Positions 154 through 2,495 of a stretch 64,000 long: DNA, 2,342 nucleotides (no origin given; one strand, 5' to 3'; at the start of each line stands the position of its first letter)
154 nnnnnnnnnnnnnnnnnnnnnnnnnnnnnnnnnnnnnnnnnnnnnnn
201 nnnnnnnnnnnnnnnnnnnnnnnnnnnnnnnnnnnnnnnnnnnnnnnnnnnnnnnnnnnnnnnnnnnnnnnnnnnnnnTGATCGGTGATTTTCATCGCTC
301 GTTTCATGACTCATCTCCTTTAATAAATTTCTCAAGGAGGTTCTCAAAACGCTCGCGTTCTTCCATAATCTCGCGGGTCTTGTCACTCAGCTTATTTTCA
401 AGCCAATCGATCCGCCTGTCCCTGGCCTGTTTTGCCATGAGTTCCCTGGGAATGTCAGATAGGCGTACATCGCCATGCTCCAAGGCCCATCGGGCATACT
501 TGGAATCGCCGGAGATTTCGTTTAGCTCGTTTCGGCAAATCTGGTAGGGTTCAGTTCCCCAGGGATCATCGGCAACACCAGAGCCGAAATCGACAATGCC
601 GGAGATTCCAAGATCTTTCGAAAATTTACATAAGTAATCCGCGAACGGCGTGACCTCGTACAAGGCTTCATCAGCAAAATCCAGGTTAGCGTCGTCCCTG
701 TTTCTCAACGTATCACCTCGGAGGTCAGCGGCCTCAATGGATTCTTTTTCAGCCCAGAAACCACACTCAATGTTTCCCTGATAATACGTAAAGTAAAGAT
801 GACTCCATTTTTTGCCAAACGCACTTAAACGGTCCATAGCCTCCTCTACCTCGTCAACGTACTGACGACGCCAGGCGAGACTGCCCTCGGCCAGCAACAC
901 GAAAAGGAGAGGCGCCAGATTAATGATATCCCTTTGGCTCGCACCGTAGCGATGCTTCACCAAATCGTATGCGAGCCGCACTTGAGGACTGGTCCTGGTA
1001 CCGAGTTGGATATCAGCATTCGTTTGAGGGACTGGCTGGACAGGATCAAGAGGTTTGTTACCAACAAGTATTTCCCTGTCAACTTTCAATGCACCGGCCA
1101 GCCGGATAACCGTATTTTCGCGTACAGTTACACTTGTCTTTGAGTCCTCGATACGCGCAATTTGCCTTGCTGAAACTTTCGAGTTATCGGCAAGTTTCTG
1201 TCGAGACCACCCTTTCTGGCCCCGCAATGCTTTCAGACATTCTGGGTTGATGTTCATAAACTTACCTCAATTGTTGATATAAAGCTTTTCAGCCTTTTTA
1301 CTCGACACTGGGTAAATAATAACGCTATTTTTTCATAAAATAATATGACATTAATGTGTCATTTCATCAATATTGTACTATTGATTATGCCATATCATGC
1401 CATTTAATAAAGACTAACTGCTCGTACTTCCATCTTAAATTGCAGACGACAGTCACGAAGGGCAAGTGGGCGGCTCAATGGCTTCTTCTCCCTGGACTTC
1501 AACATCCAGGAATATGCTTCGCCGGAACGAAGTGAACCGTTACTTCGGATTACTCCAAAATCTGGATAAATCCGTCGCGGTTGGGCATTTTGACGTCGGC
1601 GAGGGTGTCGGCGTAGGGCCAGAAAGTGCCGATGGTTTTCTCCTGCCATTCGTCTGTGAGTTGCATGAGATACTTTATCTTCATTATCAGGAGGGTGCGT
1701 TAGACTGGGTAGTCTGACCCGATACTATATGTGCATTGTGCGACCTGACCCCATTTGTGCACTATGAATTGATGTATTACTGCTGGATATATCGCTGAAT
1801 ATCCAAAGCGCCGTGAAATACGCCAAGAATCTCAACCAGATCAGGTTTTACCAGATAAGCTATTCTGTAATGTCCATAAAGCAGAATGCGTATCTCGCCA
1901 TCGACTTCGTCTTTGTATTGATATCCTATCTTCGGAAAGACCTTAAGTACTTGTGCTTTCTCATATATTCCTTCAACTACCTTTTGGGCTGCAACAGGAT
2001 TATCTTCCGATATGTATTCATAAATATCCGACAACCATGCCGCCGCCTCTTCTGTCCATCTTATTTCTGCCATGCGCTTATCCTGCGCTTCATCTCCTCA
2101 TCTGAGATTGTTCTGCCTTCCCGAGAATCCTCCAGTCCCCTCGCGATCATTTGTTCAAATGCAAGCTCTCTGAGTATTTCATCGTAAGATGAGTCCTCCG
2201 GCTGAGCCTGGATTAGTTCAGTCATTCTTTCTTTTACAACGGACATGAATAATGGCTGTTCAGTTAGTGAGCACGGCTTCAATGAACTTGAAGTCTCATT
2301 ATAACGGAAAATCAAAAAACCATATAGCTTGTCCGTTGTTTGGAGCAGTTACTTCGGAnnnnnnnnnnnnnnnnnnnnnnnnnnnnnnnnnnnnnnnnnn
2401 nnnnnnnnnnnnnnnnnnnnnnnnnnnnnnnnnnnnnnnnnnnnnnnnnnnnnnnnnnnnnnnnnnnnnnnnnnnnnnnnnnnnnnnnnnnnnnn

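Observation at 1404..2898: Toxin-antitoxin cassette inserted at the 3' end of sorB, leaving a partial duplicate of the gene end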

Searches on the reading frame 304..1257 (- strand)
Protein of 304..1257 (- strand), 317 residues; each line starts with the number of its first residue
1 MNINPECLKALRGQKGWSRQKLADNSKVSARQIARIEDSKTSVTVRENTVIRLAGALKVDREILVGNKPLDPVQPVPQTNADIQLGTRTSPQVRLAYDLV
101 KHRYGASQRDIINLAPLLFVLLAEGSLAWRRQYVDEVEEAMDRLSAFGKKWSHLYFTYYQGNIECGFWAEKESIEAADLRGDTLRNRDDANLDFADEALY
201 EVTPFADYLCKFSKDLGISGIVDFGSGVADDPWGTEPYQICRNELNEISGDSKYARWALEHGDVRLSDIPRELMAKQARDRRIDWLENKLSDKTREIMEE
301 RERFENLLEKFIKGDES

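Call 5: search_protein_families(library=pfam, proteins=[window:304-1257:-], max_evalue=0.01)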
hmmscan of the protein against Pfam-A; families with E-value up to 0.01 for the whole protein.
window:304-1257:- (317 aa): 4 families
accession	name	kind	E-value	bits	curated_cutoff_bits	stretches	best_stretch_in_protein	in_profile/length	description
PF13560.12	HTH_31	-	1.6e-07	32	27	1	7-62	5-59/64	Helix-turn-helix domain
PF01381.28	HTH_3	-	4.1e-06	27.2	23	1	8-62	1-53/55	Helix-turn-helix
PF12844.13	HTH_19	-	4.4e-05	23.8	30.2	1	8-62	4-56/64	Helix-turn-helix domain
PF13413.12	HTH_25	-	0.00027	21.1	24.6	1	8-40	2-34/62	Helix-turn-helix domain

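Call 7: find_encoding_contigs(protein=window:304-1257:-, flank=10000, max_places=6)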
Protein window:304-1257:- (317 aa): 3 contigs read that carry it; 1 place shown.
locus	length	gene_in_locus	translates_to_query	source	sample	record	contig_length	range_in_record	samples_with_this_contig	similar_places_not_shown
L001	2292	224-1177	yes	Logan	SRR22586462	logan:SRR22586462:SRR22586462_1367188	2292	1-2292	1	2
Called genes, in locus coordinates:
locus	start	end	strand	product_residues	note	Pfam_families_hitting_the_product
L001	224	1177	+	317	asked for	PF01381:HTH_3 (weak), PF13560:HTH_31 (weak)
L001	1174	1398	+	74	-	-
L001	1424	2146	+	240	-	-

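Call 30: search_protein_families(library=ncbifam, proteins=[window:304-1257:-, L001:1424-2146:+], max_evalue=0.01)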
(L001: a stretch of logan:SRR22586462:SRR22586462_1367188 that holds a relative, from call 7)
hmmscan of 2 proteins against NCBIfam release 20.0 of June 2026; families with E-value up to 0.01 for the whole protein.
window:304-1257:- (317 aa): 4 families
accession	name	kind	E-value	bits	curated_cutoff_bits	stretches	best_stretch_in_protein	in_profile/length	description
NF006015.0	PRK08154.1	subfamily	5.2e-06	25.8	204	1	8-69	35-94/314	anaerobic benzoate catabolism transcriptional regulator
TIGR03070.1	couple_hipB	subfamily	2.3e-05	24.3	71.65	1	8-53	7-50/58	type II toxin-antitoxin system Y4mF family antitoxin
NF041951.1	phage_RstR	subfamily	2.4e-05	24.5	80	1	6-68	5-65/108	RstR family transcriptional repressor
NF003162.0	PRK04140.1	equivalog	0.00021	20.4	263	1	2-57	125-178/317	transcriptional regulator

L001:1424-2146:+ (240 aa): 0 families

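Call 31: search_protein_families(library=padloc, proteins=[window:304-1257:-, L001:1424-2146:+], max_evalue=0.01)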
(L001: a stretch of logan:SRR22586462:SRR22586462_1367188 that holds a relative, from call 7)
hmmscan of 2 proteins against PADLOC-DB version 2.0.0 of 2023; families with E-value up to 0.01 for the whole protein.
window:304-1257:- (317 aa): 6 families
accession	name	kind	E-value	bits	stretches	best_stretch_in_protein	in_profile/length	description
PDLC04142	capH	-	1.6e-06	27.1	1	1-81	4-76/103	capH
PDLC02926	HTH_VI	-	1.5e-05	23.1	1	6-65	4-61/92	-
PDLC03949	RmrA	-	2.3e-05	21.4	1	3-69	2-66/363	-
PDLC03954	RmrA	-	0.00065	16.7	1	2-68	9-73/380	-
PDLC03946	RmrA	-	0.0025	14.6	1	4-67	3-64/357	-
PDLC03536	REase_II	-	0.0045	14.7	1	9-60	16-65/237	Type II restriction enzyme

L001:1424-2146:+ (240 aa): 0 families

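Call 39: search_protein_families(library=pfam, proteins=[L001:1424-2146:+], max_evalue=1)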
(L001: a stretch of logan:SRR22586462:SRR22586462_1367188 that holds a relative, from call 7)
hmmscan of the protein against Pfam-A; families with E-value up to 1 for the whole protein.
L001:1424-2146:+ (240 aa): 1 family
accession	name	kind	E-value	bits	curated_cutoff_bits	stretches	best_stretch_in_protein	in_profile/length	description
PF00790.25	VHS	-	0.086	13.1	29.8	1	79-129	79-128/141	VHS domain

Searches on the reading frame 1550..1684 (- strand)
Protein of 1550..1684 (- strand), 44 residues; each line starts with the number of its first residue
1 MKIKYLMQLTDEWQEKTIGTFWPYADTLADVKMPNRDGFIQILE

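Call 5: search_protein_families(library=pfam, proteins=[window:1550-1684:-], max_evalue=0.01)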
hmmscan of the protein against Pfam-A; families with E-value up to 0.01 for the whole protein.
window:1550-1684:- (44 aa): 0 families

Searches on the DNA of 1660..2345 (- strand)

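Call 65: search_dna_similar(query=window:1660-2345:-, collection=plasmids, mode=distant, max_rows=10)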
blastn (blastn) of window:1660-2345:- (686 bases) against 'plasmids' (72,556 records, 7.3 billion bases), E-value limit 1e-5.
No match.
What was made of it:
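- Tried and rejected: No DNA match in PLSDB plasmids (call 65).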
